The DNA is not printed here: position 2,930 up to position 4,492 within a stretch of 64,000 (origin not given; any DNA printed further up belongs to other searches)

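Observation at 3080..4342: Radical-SAM-like protein with a non-canonical Cx6CxCx2C cluster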

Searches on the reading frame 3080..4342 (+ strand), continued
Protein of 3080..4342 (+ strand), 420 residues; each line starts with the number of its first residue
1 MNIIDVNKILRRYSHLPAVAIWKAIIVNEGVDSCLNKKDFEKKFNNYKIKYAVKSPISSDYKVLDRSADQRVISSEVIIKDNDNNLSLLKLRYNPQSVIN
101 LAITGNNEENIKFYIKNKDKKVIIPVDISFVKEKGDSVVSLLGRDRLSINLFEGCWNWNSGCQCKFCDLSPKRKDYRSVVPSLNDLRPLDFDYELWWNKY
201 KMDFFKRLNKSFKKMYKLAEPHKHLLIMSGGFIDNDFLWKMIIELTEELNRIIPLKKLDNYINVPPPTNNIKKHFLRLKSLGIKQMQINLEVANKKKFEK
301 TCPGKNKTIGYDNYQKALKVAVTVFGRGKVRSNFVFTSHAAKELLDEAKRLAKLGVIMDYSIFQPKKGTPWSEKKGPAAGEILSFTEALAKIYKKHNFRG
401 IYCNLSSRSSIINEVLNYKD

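Call 75: search_protein_families(library=ncbifam, proteins=[L004:6264-7169:+, L004:7172-7735:+, L004:10807-11673:+, L004:9214-10248:+, L003:11491-12408:+, L003:8001-9779:+, P0148, L038:5674-6753:+], max_evalue=0.001)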
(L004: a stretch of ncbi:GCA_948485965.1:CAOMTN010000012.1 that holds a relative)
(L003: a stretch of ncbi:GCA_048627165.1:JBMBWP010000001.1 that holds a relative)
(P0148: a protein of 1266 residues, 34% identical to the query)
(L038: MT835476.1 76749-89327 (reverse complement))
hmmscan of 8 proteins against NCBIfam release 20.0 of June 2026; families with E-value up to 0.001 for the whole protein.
L004:6264-7169:+ (301 aa): 39 families (the best 25 are shown)
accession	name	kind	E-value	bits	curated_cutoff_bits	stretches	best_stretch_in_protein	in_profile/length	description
TIGR02668.1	moaA_archaeal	equivalog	3.1e-40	138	325.25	1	7-291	12-296/303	GTP 3',8-cyclase MoaA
NF001199.0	PRK00164.2-1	equivalog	9.5e-38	130.1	231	1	7-289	14-297/308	GTP 3',8-cyclase MoaA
TIGR02666.1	moaA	equivalog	1.9e-31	109.3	284.05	1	7-290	12-306/336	GTP 3',8-cyclase MoaA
TIGR04321.1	spiroSPASM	subfamily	7.8e-13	47.9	250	1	10-175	236-410/510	spiro-SPASM protein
NF045702.1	rSAM_GDGT_ether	equivalog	9.7e-13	47.6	450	1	9-180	90-263/486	tetraether lipid synthase Tes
NF048010.1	SfplDhtActHpsHDes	equivalog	3.3e-12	45.8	430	1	56-178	135-259/298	(2S)-3-sulfopropanediol dehydratase activating enzyme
NF045646.2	rSAM_Se_TrsS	equivalog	4.7e-12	45.2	490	1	11-178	92-259/441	radical SAM (seleno)protein TrsS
TIGR02494.1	PFLE_PFLC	subfamily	5.8e-12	45.5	174.35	1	50-185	118-254/293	glycyl-radical enzyme activating protein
TIGR04054.1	rSAM_NirJ1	equivalog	1.9e-11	43.2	650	1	10-168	41-198/387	putative heme d1 biosynthesis radical SAM protein NirJ1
NF050035.1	rSAM_WgK_link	exception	4.6e-11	42.3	650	1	7-152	11-156/367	radical SAM/SPASM peptide maturase WgkB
TIGR04317.1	W_rSAM_matur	equivalog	1.1e-10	41.2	380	1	11-141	10-140/349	tungsten cofactor oxidoreductase radical SAM maturase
TIGR04055.1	rSAM_NirJ2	equivalog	1.7e-10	41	500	1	12-230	7-219/326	putative heme d1 biosynthesis radical SAM protein NirJ2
TIGR02495.1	NrdG2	equivalog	7.4e-10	38.5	131.15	1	13-144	24-157/193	anaerobic ribonucleoside-triphosphate reductase activating protein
TIGR04545.1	rSAM_ahbD_hemeb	equivalog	3.7e-09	36.5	500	1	11-141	6-138/339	heme b synthase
TIGR04546.1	rSAM_ahbC_deAc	equivalog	5.2e-09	35.4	650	1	11-138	45-173/390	12,18-didecarboxysiroheme deacetylase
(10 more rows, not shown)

L004:7172-7735:+ (187 aa): 1 family
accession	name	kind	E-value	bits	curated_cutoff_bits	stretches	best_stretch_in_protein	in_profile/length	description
TIGR00318.1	cyaB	equivalog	2.7e-05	24.1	57.95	1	5-156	4-164/174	class IV adenylate cyclase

L004:10807-11673:+ (288 aa): 14 families
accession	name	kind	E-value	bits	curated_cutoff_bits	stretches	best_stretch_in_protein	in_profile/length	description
TIGR00586.1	mutt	equivalog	2.7e-08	33.9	97.9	1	126-241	8-113/129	8-oxo-dGTP diphosphatase MutT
NF006961.0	PRK09438.1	equivalog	3.3e-07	29.9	103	1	120-203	5-96/151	dihydroneopterin triphosphate diphosphatase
NF008044.0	PRK10776.1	equivalog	3.9e-07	30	148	1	126-240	7-111/130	8-oxo-dGTP diphosphatase MutT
TIGR00396.1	leuS_bact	equivalog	7.7e-07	27.6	548.4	1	45-113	298-363/843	leucine--tRNA ligase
NF001936.0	PRK00714.1-3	equivalog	2.2e-06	27.7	118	1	119-181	3-69/155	RNA pyrophosphohydrolase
TIGR02705.1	nudix_YtkD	equivalog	2.2e-06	27.3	154.4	1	133-192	32-90/156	RNA deprotection pyrophosphohydrolase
NF012016.0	PRK15472.1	equivalog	4.4e-06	26.5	95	1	125-242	6-125/141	nucleoside triphosphatase NudI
NF001937.0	PRK00714.1-4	equivalog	2.2e-05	24.2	139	1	121-178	6-62/161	RNA pyrophosphohydrolase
NF001935.0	PRK00714.1-2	equivalog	2.3e-05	24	259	1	122-179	7-63/183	RNA pyrophosphohydrolase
NF001938.0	PRK00714.1-5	equivalog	5.2e-05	22.7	116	1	152-180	50-78/172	RNA pyrophosphohydrolase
NF041652.1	Nud_hyd_Dein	equivalog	7.6e-05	23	200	1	146-176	42-72/152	Nudix hydrolase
NF008736.0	PRK11762.1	equivalog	0.00012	21.6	169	1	150-181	77-108/186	ADP compounds hydrolase NudE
NF001934.0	PRK00714.1-1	equivalog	0.00064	19.2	241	0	121-177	6-61/176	RNA pyrophosphohydrolase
NF011963.0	PRK15434.1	subfamily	0.00086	19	146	0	150-248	45-143/159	GDP-mannose mannosyl hydrolase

L004:9214-10248:+ (344 aa): 0 families

L003:11491-12408:+ (305 aa): 8 families
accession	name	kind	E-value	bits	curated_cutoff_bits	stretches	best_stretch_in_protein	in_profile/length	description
NF002497.0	PRK01827.1-3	equivalog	1.3e-25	90.2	327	1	54-244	48-238/264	thymidylate synthase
TIGR03284.1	thym_sym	equivalog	4.7e-23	81.8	108.35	1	107-244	134-270/296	thymidylate synthase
NF002496.0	PRK01827.1-2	equivalog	6.4e-22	78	325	1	109-246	158-294/318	thymidylate synthase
NF002499.0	PRK01827.1-5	equivalog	3.6e-20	72.3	405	1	55-221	49-217/264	thymidylate synthase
NF002495.0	PRK01827.1-1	equivalog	5.1e-18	65.6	327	1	52-223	58-232/279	thymidylate synthase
TIGR03283.1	thy_syn_methano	equivalog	2.5e-16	59.8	174.55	1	79-218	65-200/201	thymidylate synthase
NF010393.0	PRK13821.1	equivalog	5.9e-07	28.8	576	1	121-242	165-284/323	thymidylate synthase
NF002498.0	PRK01827.1-4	equivalog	3.4e-05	23.3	427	1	89-263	101-272/283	thymidylate synthase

L003:8001-9779:+ (592 aa): 15 families
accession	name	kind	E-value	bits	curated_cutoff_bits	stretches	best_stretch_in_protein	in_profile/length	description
NF045502.1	variant_rSAM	domain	7.7e-43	146.8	125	1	183-567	7-356/357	radical SAM protein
NF006530.0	PRK08999.1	equivalog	7.5e-09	35.1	245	1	34-113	10-88/315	Nudix family hydrolase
NF002995.0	PRK03759.1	equivalog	1.2e-08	34.8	127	1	10-94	15-100/185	isopentenyl-diphosphate Delta-isomerase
TIGR04043.1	rSAM_MSMEG_0568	hypoth_equivalog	1.1e-07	31.2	303.7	1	442-569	200-330/354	MSMEG_0568 family radical SAM protein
NF011922.0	PRK15393.1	equivalog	6.6e-07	29.2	152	1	38-142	46-148/182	NUDIX hydrolase YfcD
TIGR00586.1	mutt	equivalog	1.7e-06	28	97.9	1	35-142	10-115/129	8-oxo-dGTP diphosphatase MutT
NF008044.0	PRK10776.1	equivalog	6.2e-06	26.1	148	1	36-105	10-78/130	8-oxo-dGTP diphosphatase MutT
NF012016.0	PRK15472.1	equivalog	9.1e-06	25.4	95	1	38-94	11-67/141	nucleoside triphosphatase NudI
NF001934.0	PRK00714.1-1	equivalog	1.1e-05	24.9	241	1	28-127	6-96/176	RNA pyrophosphohydrolase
NF041653.1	Nud_hyd_Meth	equivalog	2e-05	24.5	300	1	37-157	34-152/170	Nudix hydrolase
NF007834.0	PRK10546.1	equivalog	2.2e-05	24.3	156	1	32-92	5-64/135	pyrimidine (deoxy)nucleoside triphosphate diphosphatase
TIGR02150.1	IPP_isom_1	equivalog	4.6e-05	23.3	105.8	1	15-146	12-145/159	isopentenyl-diphosphate delta-isomerase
NF001938.0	PRK00714.1-5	equivalog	9.6e-05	21.8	116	1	25-91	8-78/172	RNA pyrophosphohydrolase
NF001937.0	PRK00714.1-4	equivalog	0.0001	22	139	1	28-89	6-62/161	RNA pyrophosphohydrolase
NF001936.0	PRK00714.1-3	equivalog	0.00041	20.3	118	0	28-88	5-65/155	RNA pyrophosphohydrolase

P0148 (1266 aa): 2 families
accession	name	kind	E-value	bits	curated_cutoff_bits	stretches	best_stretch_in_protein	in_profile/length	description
NF045502.1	variant_rSAM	domain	9.6e-45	153.1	125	1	90-431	36-356/357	radical SAM protein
TIGR04043.1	rSAM_MSMEG_0568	hypoth_equivalog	4.7e-08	32.4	303.7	1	278-428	179-325/354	MSMEG_0568 family radical SAM protein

L038:5674-6753:+ (359 aa): 6 families
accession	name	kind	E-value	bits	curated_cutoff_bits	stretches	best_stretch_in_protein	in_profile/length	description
TIGR04043.1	rSAM_MSMEG_0568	hypoth_equivalog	2.2e-46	158.4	303.7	1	51-346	37-349/354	MSMEG_0568 family radical SAM protein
NF045502.1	variant_rSAM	domain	9.6e-45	153.1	125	1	5-320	3-350/357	radical SAM protein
NF053743.1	LipS2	equivalog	9.8e-06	25.2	270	1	172-288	85-195/292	LipS2 family lipoyl synthase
TIGR03699.1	menaquin_MqnC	equivalog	1.7e-05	23.9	428.1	1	110-225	35-164/342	cyclic dehypoxanthinyl futalosine synthase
TIGR01210.1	TIGR01210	equivalog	2.8e-05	23.5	212.15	1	109-253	14-164/313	archaeosine biosynthesis radical SAM protein RaSEA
TIGR00423.1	TIGR00423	subfamily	0.00017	21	260.25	1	127-240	17-143/310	CofH family radical SAM protein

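Call 76: find_encoding_contigs(protein=P0148, flank=8000, max_places=3)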
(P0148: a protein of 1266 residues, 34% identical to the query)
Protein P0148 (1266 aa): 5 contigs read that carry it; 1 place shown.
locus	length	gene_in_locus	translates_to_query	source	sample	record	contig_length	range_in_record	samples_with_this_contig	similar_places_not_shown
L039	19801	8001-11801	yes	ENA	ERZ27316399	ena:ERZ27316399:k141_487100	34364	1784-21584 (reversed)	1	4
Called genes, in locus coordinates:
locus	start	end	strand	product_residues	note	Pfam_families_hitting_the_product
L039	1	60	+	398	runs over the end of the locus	PF03787:RAMPs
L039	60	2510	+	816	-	-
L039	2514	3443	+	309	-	PF03787:RAMPs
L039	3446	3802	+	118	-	-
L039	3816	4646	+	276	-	-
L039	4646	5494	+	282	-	PF10040:CRISPR_Cas6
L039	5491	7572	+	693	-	-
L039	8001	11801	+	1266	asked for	PF24390:PRTase-CE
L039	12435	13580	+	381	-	PF03193:RsgA_GTPase (faint), PF00735:Septin (faint), PF01926:MMR_HSR1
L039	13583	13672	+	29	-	PF03193:RsgA_GTPase (weak), PF01926:MMR_HSR1 (weak)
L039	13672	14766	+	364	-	-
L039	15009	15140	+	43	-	-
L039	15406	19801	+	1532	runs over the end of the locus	PF13374:TPR_10 (faint), PF10952:DUF2753 (faint), PF13424:TPR_12 (faint), PF24885:TPR_NPHP3 (faint), PF25068:ARM_TT21_4th (faint), PF13176:TPR_7 (faint), PF21033:RMD1-3 (weak)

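Call 77: find_encoding_contigs(protein=P0155, flank=8000, max_places=3)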
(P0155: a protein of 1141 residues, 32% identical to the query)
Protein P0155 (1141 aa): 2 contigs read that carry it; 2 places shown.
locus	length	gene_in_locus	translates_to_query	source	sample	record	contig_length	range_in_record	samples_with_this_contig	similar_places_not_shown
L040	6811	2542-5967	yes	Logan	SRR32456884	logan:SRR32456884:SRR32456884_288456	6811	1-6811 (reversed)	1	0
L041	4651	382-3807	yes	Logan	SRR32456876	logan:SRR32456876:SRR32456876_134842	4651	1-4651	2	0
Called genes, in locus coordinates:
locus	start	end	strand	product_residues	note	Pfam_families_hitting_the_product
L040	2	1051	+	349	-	?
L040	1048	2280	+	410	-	PF00899:ThiF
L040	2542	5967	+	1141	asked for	PF24390:PRTase-CE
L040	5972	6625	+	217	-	PF01966:HD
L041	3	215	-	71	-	?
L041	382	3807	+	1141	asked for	PF24390:PRTase-CE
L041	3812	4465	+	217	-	PF01966:HD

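Call 79: search_protein_families(library=pfam, proteins=[L040:5972-6622:+, L039:5491-7569:+, L039:60-2507:+, L039:12435-13577:+, L039:13672-14763:+, L040:2-1048:+, L039:3816-4643:+], max_evalue=0.1)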
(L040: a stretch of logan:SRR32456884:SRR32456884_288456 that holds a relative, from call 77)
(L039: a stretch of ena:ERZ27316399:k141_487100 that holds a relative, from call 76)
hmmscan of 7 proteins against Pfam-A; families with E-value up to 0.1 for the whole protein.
L040:5972-6622:+ (217 aa): 1 family
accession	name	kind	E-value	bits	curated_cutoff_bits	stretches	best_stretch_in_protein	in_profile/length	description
PF01966.28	HD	-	1.7e-12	48.1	22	1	35-134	3-115/116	HD domain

L039:5491-7569:+ (693 aa): 1 family
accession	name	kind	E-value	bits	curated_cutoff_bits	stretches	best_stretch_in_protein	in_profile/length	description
PF12686.12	DUF3800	-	0.011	16.9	21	1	7-178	2-144/149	Protein of unknown function (DUF3800)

L039:60-2507:+ (816 aa): 0 families

L039:12435-13577:+ (381 aa): 15 families
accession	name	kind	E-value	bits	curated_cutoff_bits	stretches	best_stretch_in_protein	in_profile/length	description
PF01926.29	MMR_HSR1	-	8.8e-09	35.9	21.9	1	26-147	2-113/113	50S ribosome-binding GTPase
PF03193.22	RsgA_GTPase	-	4.2e-08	33.7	30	1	5-52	88-135/174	RsgA GTPase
PF00735.24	Septin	-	5.6e-08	32.8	26.2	2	106-172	110-175/280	Septin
PF13191.12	AAA_16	-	0.00051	21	32.6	1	13-51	8-51/167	AAA ATPase domain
PF00009.33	GTP_EFTU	-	0.0013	18.8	26.5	1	110-191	94-151/188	Elongation factor Tu GTP binding domain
PF00071.28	Ras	-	0.0014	18.7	21.6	1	26-85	2-64/162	Ras family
PF25201.1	nSTAND6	-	0.0021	18.6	27.7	1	11-67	5-60/148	Novel STAND NTPase 6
PF00350.29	Dynamin_N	-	0.0047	17.4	27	1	26-63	1-37/168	Dynamin family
PF13555.12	AAA_29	-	0.015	15.5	27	1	20-40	18-39/61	P-loop containing region of AAA domain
PF04548.22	AIG1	-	0.017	14.9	27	1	25-63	2-41/212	AIG1 family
PF05673.19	DUF815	-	0.024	14.2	23.8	1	8-46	38-76/249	Protein of unknown function (DUF815)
PF20703.3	nSTAND1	-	0.03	14.4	27.1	1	11-41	20-51/379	Novel STAND NTPase 1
PF05049.19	IIGP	-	0.037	13.6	24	1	9-75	23-92/375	Interferon-inducible GTPase (IIGP)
PF08477.19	Roc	-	0.076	13.7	27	0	26-85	2-72/119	Ras of Complex, Roc, domain of DAPkinase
PF12775.13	AAA_7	-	0.099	12.6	25.8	0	23-67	33-75/181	P-loop containing dynein motor region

L039:13672-14763:+ (364 aa): 2 families
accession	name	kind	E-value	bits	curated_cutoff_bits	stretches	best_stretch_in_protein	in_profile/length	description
PF00009.33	GTP_EFTU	-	0.024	14.7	26.5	1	81-134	110-169/188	Elongation factor Tu GTP binding domain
PF22722.2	NA-iREase1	-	0.061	13.8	27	0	58-120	4-67/106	NACHT-associated inactive Restriction Endonuclease 1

L040:2-1048:+ (349 aa): 0 families

L039:3816-4643:+ (276 aa): 1 family
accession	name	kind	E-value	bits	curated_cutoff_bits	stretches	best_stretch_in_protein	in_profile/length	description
PF03787.20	RAMPs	-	0.074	14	22.1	0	9-201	2-189/189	RAMP superfamily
